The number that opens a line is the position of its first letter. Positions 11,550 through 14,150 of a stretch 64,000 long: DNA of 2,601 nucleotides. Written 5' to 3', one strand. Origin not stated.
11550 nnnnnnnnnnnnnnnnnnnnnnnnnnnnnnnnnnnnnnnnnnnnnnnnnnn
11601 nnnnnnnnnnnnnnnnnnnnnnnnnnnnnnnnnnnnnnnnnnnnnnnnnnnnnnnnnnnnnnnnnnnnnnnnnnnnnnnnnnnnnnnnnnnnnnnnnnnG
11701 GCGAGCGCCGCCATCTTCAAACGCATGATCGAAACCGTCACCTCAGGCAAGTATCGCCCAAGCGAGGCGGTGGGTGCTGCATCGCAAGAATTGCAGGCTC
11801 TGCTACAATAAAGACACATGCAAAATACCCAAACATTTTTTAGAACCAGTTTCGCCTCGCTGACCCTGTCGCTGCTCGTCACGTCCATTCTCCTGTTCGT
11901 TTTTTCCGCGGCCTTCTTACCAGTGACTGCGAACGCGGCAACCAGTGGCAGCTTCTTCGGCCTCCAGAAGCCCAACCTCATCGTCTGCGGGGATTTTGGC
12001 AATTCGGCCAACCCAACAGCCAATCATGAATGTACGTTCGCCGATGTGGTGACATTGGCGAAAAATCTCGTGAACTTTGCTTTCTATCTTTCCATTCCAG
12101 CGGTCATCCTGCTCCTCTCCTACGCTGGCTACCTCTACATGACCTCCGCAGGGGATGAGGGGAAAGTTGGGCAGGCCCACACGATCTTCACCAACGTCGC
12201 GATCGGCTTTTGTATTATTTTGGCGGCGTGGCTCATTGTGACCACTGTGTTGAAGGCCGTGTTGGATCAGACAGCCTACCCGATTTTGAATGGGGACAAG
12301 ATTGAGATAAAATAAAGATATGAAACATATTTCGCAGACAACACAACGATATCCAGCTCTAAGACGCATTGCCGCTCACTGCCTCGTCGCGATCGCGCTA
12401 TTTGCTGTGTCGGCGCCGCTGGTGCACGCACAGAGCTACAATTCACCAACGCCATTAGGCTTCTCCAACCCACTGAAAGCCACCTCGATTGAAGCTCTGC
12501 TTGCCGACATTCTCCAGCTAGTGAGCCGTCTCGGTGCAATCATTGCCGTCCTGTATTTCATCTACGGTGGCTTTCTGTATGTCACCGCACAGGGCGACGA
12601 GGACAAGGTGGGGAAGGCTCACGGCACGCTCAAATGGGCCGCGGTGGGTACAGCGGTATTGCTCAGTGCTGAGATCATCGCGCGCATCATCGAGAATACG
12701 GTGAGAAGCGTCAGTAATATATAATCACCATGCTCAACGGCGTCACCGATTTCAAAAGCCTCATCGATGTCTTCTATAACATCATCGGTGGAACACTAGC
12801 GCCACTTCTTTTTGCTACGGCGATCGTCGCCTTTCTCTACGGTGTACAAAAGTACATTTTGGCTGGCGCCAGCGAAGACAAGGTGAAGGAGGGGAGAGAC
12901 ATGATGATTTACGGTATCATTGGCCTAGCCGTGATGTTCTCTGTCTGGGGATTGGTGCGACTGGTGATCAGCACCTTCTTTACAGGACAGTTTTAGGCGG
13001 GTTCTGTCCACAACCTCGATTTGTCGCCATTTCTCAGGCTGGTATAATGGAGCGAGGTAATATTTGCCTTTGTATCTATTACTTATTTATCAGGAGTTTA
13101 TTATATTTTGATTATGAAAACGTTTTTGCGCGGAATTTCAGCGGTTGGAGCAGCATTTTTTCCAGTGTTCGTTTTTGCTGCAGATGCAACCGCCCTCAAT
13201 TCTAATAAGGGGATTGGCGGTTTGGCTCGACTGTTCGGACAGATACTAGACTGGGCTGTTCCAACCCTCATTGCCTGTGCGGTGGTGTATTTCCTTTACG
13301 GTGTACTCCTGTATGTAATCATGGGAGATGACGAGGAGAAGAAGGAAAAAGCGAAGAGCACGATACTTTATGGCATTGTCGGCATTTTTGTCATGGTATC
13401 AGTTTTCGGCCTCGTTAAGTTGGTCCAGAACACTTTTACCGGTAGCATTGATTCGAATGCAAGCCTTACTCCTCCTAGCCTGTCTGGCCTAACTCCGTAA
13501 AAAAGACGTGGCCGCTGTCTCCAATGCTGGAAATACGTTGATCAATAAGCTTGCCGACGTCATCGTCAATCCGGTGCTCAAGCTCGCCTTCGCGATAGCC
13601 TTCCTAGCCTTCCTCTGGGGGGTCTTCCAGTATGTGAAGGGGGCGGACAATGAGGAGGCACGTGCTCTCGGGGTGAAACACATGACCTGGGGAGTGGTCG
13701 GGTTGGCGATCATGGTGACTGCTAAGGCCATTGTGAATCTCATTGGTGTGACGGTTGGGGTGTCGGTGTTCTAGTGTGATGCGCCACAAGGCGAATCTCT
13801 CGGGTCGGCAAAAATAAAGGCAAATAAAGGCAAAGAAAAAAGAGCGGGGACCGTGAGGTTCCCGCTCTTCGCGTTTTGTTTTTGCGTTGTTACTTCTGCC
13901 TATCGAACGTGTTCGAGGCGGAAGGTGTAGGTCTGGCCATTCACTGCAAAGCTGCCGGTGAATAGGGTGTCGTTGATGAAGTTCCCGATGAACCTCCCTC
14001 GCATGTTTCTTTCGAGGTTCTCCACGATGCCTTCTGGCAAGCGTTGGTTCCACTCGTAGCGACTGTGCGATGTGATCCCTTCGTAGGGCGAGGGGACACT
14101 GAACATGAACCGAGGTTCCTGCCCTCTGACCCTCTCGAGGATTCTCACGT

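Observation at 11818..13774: Tandem array of five diversified TrbC/VirB2-like (T4SS-pilin-like) hairpin membrane proteins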

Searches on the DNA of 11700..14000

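Call 69: search_rna_families(source=window, start=11700, end=14000, threshold=evalue, max_evalue=1)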
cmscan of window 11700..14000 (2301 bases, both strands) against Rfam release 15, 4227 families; matches with E-value up to 1: 1.
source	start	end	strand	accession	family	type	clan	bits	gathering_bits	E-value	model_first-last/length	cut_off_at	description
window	13830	13941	-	RF00558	L20_leader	Cis-reg; leader;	-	23.2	58.7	0.13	1-127/127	no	Ribosomal protein L20 leader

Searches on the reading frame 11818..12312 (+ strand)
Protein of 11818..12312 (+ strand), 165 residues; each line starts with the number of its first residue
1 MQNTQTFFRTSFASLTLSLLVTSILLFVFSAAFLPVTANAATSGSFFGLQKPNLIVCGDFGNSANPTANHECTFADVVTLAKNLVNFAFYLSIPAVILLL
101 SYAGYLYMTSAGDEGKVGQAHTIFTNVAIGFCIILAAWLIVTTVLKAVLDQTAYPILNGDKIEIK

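Call 3: search_protein_families(library=pfam, proteins=[window:11818-12312:+], max_evalue=1)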
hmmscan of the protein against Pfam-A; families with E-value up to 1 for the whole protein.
window:11818-12312:+ (165 aa): 3 families
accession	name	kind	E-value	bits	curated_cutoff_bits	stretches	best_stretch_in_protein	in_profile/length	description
PF18895.5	T4SS_pilin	-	3.7e-11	43.4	26.6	1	77-144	5-71/71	Type IV secretion system pilin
PF13197.11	DUF4013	-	0.064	13.5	26.9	1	84-145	51-112/168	Protein of unknown function (DUF4013)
PF01529.25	DHHC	-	0.56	10.7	28.7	1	69-153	33-126/133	DHHC palmitoyltransferase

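Call 41: search_solved_structures(query=A1, max_evalue=10)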
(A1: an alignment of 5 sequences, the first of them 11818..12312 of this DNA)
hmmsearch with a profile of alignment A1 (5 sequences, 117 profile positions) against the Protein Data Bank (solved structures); distinct sequences matched with E-value up to 10: 0.

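Call 65: search_protein_families(library=ncbifam, proteins=[window:11818-12312:+], max_evalue=0.01)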
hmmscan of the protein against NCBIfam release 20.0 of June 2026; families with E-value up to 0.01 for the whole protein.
window:11818-12312:+ (165 aa): 1 family
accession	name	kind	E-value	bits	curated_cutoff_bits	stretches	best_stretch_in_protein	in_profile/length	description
NF045849.1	ICE_MMCAP2_0565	equivalog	0.00048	19.8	40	1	95-147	27-79/80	Mbov_0395 family pilin-like conjugal transfer protein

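Call 66: search_protein_families(library=phrogs, proteins=[window:11818-12312:+], max_evalue=0.01)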
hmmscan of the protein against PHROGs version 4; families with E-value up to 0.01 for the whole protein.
window:11818-12312:+ (165 aa): 0 families
